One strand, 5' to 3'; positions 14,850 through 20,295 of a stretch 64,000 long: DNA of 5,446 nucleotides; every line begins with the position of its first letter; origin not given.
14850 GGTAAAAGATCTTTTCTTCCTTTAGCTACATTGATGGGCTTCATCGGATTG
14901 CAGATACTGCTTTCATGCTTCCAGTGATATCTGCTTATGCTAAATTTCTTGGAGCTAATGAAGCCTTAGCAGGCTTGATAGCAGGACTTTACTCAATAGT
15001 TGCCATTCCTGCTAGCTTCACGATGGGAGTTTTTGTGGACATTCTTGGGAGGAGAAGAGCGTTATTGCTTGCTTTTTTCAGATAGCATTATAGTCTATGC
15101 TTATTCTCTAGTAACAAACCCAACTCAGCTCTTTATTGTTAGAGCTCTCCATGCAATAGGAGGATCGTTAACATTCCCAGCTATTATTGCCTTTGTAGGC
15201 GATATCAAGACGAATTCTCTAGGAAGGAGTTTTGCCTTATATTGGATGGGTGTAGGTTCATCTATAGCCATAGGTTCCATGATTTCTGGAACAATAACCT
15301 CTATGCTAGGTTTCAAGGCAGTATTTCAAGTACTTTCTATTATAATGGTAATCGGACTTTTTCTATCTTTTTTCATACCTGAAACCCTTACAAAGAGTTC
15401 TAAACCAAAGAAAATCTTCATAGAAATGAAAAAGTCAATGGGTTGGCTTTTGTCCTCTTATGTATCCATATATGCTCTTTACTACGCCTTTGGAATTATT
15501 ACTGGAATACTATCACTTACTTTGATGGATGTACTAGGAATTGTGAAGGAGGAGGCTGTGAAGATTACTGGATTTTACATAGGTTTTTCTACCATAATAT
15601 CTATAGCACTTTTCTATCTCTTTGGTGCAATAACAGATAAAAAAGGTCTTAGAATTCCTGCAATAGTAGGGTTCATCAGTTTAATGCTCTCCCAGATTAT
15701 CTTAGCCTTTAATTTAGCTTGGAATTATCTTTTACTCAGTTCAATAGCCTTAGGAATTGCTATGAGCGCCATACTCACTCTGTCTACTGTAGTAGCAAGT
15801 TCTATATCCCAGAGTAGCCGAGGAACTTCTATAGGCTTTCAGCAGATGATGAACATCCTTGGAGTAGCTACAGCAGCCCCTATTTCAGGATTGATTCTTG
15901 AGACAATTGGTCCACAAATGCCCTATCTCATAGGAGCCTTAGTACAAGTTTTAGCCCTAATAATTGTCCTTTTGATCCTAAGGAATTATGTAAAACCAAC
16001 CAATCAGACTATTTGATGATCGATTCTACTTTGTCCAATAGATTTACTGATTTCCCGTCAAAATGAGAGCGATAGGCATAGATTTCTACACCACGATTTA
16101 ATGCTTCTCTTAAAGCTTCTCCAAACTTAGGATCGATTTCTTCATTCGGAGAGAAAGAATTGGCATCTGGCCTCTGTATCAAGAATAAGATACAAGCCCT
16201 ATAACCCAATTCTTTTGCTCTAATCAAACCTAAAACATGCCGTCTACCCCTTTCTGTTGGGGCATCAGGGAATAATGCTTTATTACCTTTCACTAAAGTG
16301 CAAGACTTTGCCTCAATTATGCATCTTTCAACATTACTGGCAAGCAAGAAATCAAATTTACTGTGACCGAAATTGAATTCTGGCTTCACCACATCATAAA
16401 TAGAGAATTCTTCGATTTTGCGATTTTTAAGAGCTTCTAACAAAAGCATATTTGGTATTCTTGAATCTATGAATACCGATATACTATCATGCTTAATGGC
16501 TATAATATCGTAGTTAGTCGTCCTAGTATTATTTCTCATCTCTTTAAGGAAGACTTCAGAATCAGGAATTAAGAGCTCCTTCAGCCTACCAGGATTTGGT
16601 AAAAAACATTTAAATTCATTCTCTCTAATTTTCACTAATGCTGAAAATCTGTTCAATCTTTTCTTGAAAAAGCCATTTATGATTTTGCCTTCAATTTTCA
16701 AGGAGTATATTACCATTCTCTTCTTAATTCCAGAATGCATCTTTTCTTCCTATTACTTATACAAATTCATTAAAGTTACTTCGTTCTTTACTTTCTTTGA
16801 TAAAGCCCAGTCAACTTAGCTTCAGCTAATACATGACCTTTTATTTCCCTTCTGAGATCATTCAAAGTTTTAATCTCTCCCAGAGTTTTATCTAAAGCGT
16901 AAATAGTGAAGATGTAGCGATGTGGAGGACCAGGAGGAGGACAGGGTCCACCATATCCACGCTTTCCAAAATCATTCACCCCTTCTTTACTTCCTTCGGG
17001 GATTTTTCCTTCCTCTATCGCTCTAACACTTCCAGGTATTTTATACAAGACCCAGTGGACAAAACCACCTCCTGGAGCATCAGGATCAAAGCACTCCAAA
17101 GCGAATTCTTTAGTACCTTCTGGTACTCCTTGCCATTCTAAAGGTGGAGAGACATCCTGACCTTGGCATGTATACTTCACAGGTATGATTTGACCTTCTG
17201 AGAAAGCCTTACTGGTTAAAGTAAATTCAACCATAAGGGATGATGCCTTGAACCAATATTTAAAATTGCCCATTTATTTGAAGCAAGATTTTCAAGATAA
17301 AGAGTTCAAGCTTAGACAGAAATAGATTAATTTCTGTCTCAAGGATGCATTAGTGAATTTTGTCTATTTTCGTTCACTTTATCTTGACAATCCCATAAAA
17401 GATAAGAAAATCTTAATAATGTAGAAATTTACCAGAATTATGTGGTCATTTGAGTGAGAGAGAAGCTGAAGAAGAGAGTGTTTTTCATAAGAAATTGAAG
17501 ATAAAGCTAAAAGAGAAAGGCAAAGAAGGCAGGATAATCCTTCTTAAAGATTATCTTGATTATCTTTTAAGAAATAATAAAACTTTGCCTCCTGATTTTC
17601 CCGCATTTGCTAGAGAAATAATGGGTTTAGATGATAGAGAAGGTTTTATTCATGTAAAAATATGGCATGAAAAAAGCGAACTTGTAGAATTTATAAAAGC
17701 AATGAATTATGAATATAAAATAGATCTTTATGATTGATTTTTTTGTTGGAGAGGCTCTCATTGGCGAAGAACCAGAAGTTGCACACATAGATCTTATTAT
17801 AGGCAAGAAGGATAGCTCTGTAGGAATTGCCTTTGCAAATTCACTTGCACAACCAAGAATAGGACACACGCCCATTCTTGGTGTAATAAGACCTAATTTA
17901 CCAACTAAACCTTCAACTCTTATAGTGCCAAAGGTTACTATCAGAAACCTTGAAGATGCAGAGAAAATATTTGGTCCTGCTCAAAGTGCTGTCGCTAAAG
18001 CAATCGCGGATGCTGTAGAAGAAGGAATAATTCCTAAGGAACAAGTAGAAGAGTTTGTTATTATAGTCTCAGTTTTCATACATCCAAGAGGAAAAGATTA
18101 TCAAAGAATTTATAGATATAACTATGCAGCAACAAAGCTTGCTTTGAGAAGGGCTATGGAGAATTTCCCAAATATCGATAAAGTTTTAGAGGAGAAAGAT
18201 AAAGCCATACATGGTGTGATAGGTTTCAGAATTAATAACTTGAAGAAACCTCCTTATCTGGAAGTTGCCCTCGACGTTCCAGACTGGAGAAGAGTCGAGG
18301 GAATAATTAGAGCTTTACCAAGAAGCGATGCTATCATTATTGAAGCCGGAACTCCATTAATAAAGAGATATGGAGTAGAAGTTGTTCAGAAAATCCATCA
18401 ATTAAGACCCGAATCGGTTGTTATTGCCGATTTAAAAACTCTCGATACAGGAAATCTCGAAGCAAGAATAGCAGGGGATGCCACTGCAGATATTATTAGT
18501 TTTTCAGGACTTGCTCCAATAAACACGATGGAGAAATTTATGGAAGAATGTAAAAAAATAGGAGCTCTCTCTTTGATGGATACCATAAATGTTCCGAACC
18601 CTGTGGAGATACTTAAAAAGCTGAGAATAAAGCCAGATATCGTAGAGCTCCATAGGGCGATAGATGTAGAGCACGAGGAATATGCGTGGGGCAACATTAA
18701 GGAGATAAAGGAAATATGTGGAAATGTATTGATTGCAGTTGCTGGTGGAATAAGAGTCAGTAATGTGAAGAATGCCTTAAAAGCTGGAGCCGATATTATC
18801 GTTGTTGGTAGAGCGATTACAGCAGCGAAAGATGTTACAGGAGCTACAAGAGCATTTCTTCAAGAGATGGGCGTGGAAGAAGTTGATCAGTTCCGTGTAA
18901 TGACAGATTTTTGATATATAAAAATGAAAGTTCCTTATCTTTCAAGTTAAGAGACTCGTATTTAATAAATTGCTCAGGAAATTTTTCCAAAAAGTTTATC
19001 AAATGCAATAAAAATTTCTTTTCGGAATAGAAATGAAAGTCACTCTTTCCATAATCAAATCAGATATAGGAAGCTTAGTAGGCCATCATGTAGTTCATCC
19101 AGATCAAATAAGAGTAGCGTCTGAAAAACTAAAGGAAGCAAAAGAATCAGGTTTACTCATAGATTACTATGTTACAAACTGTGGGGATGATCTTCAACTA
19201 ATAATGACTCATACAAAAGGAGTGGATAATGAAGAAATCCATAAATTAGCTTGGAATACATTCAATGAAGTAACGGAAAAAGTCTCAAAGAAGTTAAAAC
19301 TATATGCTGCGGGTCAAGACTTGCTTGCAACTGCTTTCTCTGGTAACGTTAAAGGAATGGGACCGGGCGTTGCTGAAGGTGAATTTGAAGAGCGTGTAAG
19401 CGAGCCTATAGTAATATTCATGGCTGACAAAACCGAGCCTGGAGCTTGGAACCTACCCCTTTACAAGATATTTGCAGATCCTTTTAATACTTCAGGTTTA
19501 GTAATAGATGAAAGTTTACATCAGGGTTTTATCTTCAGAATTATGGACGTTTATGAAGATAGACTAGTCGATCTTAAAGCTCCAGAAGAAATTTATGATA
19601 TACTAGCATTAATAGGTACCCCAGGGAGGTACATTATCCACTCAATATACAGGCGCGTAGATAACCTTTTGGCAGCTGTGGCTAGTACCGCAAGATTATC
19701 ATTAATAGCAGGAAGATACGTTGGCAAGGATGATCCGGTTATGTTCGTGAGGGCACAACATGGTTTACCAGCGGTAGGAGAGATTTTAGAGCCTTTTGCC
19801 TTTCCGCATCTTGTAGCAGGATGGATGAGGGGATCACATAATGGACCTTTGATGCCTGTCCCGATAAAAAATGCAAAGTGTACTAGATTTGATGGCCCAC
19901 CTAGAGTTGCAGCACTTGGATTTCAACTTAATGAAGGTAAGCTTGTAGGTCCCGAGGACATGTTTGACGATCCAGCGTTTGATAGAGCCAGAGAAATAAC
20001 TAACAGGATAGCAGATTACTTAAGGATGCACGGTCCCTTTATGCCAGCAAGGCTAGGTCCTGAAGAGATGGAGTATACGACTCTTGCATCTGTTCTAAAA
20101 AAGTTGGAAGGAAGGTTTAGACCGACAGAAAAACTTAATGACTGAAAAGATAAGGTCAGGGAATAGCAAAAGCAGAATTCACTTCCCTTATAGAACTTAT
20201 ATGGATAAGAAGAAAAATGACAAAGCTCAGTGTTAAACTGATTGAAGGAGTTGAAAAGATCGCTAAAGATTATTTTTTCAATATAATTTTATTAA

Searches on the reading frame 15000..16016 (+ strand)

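Call 52: search_protein_families(library=pfam, proteins=[window:15000-16016:+], max_evalue=0.00001)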
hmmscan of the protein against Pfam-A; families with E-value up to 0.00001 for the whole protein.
window:15000-16016:+ (338 aa): 1 family
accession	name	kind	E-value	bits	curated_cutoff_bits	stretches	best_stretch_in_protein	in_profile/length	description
PF07690.21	MFS_1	-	9e-31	107.5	33.4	2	34-237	75-287/347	Major Facilitator Superfamily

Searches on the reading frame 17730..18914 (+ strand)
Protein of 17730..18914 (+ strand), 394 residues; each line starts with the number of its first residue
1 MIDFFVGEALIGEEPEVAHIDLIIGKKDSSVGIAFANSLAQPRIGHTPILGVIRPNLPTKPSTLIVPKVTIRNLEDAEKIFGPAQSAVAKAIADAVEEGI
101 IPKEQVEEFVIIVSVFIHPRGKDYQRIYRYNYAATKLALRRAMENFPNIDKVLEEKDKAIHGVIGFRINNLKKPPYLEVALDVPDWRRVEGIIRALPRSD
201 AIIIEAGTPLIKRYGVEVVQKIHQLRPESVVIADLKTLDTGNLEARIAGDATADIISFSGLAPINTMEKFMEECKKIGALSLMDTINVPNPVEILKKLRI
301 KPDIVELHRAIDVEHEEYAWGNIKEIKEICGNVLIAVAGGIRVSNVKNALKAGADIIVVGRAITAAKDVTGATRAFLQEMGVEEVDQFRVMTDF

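Call 52: search_protein_families(library=pfam, proteins=[window:17730-18914:+], max_evalue=0.00001)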
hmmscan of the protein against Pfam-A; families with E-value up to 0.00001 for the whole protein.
window:17730-18914:+ (394 aa): 2 families
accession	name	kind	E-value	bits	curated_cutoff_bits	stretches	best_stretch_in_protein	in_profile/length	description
PF08714.17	Fae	-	6.7e-70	234.6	27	1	6-163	1-158/159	Formaldehyde-activating enzyme (Fae)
PF00215.30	OMPdecase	-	1.1e-31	110.9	27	1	176-375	2-220/221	Orotidine 5'-phosphate decarboxylase / HUMPS family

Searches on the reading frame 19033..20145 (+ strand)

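Call 71: search_protein_families(library=pfam, proteins=[window:19033-20145:+], max_evalue=0.000001)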
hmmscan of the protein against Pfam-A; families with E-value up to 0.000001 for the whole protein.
window:19033-20145:+ (370 aa): 1 family
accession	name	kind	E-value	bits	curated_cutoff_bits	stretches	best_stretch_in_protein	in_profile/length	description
PF01950.21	FBPase_3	-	1e-182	607.6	25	1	2-363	1-361/361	Fructose-1,6-bisphosphatase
